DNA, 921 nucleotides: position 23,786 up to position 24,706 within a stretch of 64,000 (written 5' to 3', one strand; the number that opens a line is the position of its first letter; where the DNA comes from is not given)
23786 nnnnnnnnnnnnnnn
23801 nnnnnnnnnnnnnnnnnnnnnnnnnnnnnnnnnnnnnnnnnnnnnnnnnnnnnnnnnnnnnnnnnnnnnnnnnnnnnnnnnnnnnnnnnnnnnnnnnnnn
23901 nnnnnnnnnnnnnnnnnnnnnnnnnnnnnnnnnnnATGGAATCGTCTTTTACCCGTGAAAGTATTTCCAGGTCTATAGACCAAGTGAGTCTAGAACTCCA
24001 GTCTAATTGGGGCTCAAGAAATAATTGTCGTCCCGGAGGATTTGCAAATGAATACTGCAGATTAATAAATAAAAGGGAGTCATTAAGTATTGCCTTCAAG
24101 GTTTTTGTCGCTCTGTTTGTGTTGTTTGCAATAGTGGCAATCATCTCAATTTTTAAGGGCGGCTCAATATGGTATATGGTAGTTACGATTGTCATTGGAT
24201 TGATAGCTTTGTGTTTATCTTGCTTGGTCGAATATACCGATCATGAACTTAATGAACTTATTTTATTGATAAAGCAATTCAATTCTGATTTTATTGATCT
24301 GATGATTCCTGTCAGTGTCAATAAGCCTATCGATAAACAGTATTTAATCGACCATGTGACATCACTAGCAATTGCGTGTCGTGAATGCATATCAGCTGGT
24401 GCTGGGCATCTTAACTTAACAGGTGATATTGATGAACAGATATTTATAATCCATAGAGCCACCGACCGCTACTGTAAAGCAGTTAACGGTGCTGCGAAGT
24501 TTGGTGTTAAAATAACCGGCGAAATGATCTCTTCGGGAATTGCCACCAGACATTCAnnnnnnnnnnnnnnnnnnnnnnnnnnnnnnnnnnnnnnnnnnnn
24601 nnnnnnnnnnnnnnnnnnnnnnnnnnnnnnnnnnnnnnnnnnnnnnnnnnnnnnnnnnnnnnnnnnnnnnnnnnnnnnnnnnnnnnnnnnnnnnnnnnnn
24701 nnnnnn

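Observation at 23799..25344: Identical 104-nt 5' leaders (own promoters) in front of two strongly diverged 2-TM paralogs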

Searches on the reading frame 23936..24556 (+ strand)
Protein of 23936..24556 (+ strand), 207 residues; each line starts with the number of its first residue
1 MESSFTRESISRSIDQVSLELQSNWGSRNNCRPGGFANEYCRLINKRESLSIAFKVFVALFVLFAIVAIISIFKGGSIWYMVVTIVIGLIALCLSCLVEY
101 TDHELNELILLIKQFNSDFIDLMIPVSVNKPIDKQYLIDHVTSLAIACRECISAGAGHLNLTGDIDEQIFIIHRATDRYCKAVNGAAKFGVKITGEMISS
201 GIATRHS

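Call 10: search_protein_families(library=pfam, proteins=[window:23936-24556:+], max_evalue=1)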
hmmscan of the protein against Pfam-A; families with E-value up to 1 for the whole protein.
window:23936-24556:+ (207 aa): 1 family
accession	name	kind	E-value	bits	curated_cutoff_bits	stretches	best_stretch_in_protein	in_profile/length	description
PF20990.2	DUF2207_C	-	0.07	13.3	33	1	45-98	132-185/247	Predicted membrane protein (DUF2207) C-terminal domain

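Call 11: search_protein_families(library=padloc, proteins=[window:23936-24556:+], max_evalue=1)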
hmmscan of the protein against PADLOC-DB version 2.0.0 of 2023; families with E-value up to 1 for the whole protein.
window:23936-24556:+ (207 aa): 0 families

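Call 12: find_homologous_proteins(query=window:23936-24556:+, max_evalue=0.01)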
Query window:23936-24556:+ (207 aa): 1 proteins with E <= 0.01 among 88 candidates.
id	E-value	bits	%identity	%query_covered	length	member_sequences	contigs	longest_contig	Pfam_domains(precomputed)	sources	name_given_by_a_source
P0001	1.7e-131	454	100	100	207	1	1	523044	-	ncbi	-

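Call 14: find_encoding_contigs(protein=P0001, flank=10000, max_places=5)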
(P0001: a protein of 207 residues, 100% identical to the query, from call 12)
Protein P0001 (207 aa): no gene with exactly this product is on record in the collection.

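Call 23: search_protein_representatives(protein=window:23936-24556:+)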
Query: 207 residues. Proteins with E-value up to 0.001 (for the whole library): 4; up to 1e-10: 2; up to 1e-30: 1. The best 4 are listed.
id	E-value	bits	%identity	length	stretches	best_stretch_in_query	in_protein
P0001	5.4e-132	453.5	100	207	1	1-207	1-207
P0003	6.8e-12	61.6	31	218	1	1-200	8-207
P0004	1.1e-06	44.6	22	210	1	1-203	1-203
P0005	4.1e-04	36.3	35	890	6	134-191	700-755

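Call 29: find_encoding_contigs(protein=P0003, flank=10000, max_places=6)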
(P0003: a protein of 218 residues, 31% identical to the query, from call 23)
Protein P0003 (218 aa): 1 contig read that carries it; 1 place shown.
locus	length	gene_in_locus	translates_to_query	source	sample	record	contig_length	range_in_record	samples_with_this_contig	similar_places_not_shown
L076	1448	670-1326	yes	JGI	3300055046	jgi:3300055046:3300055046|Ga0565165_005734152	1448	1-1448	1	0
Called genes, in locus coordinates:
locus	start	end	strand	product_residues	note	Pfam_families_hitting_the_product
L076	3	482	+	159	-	?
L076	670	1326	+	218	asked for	-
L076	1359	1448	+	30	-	?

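Call 30: find_encoding_contigs(protein=P0004, flank=10000, max_places=6)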
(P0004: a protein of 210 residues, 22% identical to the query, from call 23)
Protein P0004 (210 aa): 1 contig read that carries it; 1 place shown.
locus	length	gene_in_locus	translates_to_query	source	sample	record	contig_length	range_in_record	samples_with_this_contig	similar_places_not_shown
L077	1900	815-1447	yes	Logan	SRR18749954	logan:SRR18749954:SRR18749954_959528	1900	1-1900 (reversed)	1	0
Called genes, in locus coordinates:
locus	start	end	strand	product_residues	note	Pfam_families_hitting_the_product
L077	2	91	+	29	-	?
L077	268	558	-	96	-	-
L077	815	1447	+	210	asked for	-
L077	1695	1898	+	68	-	?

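Call 39: find_homologous_proteins(query=A3, max_evalue=1)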
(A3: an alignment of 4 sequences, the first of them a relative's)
Query A3 (4 sequences) (207 aa, profile of the alignment): 3 proteins with E <= 1 among 2139 candidates.
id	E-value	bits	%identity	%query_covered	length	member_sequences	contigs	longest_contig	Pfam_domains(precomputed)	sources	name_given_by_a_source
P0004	6.9e-95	334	23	99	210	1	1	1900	-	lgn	-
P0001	5.5e-84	299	100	100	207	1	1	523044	-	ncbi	-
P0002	4.7e-64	234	21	88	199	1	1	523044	-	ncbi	-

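Call 51: predict_structure(alignment_id=A3)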
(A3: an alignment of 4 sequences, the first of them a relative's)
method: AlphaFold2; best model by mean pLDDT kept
length: 207 residues; sequences in the alignment: 4
mean_pLDDT: 86.5   pTM: 0.74
mean pLDDT of the five models: 86.5, 84.9, 84.8, 83.7, 81.1
residues with pLDDT >= 90: 112; 70-90: 77; 50-70: 15; < 50: 3
segments of 3 or more residues with pLDDT < 50: none
pLDDT, mean of each block of 10 residues (from residue 1): 73 92 94 94 94 93 90 79 91 94 95 93 76 90 88 65 73 88 92 86 74
secondary structure, 60 per line:
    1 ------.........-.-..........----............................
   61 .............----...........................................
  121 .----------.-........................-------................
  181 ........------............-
elements in order: H7-15 H19-28 H33-73 H78-121 H134-157 H165-188 H195-206

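Call 55: fold_search(model_id=the predicted structure, library=pdb)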
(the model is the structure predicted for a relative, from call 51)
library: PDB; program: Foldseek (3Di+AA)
matches with E <= 10: 164; with E <= 0.001: 0
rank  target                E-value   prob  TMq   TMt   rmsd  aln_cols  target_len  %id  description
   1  8s2p_BBB              5.7e-01  0.25  0.23  0.26  21.0       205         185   11  Crystal structure of Borrelia burgdorferi paralogous family 12 outer surface protein BBH37 (space group p21) (released 2025-03-05)
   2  8dk2_D                6.9e-01  0.16  0.23  0.07  21.0       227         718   10  CryoEM structure of Pseudomonas aeruginosa PA14 JetABC in an unclamped state trapped in ATP dependent dimeric form (released 2022-10-05)
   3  8s2p_AAA              9.8e-01  0.18  0.23  0.25  21.1       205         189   11  Crystal structure of Borrelia burgdorferi paralogous family 12 outer surface protein BBH37 (space group p21) (released 2025-03-05)
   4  3vkg_B                1.1e+00  0.12  0.23  0.03  23.3       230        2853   12  X-ray structure of an MTBD truncation mutant of dynein motor domain (released 2012-03-14)
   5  5ubt_B                1.5e+00  0.13  0.21  0.25  23.3       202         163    7  CRYSTAL STRUCTURE OF PI3K DELTA IN COMPLEX WITH A 7-(3-(PIPERAZIN-1-YL)PHENYL)PYRROLO[2,1-F][1,2,4] TRIAZIN-4-AMINE DE (released 2017-02-08)
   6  3vpn_A                1.7e+00  0.16  0.29  0.22  28.1       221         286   12  Crystal structure of human ribonucleotide reductase subunit M2 (hRRM2) mutant (released 2013-03-06)
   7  2v0o_C                1.7e+00  0.15  0.23  0.18  14.7       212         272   12  FCHO2 F-BAR domain (released 2007-06-26)
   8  9s98_C                1.9e+00  0.09  0.19  0.21  19.6       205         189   11  CdvB2 filament - high twist, class A (released 2026-01-28)
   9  3vpo_A                2.0e+00  0.14  0.28  0.21  26.8       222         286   13  Crystal structure of human ribonucleotide reductase subunit M2 (hRRM2) mutant (released 2013-03-06)
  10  9s97_B                2.0e+00  0.11  0.20  0.22  21.7       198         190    8  CdvB2 filament - low twist (released 2026-01-28)
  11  9s97_C                2.1e+00  0.11  0.22  0.23  22.1       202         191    9  CdvB2 filament - low twist (released 2026-01-28)
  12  4cgk_A                2.2e+00  0.15  0.29  0.20  18.4       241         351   10  Crystal structure of the essential protein PcsB from Streptococcus pneumoniae (released 2014-05-21)
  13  4cgk_B                2.3e+00  0.16  0.31  0.21  16.8       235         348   11  Crystal structure of the essential protein PcsB from Streptococcus pneumoniae (released 2014-05-21)
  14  7sqc_1W               2.3e+00  0.06  0.18  0.15  34.3       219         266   12  Ciliary C1 central pair apparatus isolated from Chlamydomonas reinhardtii (released 2022-04-13)
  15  2g38_B                2.4e+00  0.35  0.38  0.43  11.8       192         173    9  A PE/PPE Protein Complex from Mycobacterium tuberculosis (released 2006-03-14)
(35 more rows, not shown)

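Call 83: search_protein_families(library=phrogs, proteins=[window:23936-24556:+, P0003, P0004, L077:268-558:-], max_evalue=0.1)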
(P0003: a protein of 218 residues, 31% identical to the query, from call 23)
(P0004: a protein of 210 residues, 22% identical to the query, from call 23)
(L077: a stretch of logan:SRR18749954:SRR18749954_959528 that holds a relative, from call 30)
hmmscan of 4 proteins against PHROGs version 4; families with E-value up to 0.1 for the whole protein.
window:23936-24556:+ (207 aa): 3 families
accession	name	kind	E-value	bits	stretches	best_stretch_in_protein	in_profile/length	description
phrog_10579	-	unknown function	0.016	16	1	56-93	116-157/182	-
phrog_17486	-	unknown function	0.019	15.6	1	79-120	3-44/161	-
phrog_26924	-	unknown function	0.025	16.3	1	57-95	31-70/86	-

P0003 (218 aa): 0 families

P0004 (210 aa): 1 family
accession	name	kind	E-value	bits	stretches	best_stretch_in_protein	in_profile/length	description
phrog_16583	-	unknown function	0.029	16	1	163-203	41-81/112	-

L077:268-558:- (96 aa): 0 families

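Call 84: search_protein_families(library=ncbifam, proteins=[window:23936-24556:+, P0003, P0004, L077:268-558:-], max_evalue=0.1)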
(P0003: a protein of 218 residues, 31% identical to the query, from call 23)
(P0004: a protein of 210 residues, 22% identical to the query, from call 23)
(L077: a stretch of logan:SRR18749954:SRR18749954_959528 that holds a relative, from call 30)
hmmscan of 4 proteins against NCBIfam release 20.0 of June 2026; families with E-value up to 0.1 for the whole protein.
window:23936-24556:+ (207 aa): 2 families
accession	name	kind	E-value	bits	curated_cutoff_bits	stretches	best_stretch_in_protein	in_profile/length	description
TIGR04104.1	cxxc_20_cxxc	subfamily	0.0074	16.6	45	1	41-99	31-89/93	TIGR04104 family putative zinc finger protein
TIGR01473.1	cyoE_ctaB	equivalog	0.014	15.2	210.3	1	53-100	204-251/281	heme o synthase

P0003 (218 aa): 1 family
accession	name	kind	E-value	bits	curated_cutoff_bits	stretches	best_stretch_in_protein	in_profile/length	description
NF046000.1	MAG1210_fam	subfamily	0.079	11.6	275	1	52-122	57-131/550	MAG1210 family protein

P0004 (210 aa): 1 family
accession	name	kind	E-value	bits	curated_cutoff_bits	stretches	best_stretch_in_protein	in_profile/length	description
NF001953.0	PRK00733.2-1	equivalog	0.029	12.7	783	1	11-122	459-562/697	sodium-translocating pyrophosphatase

L077:268-558:- (96 aa): 0 families
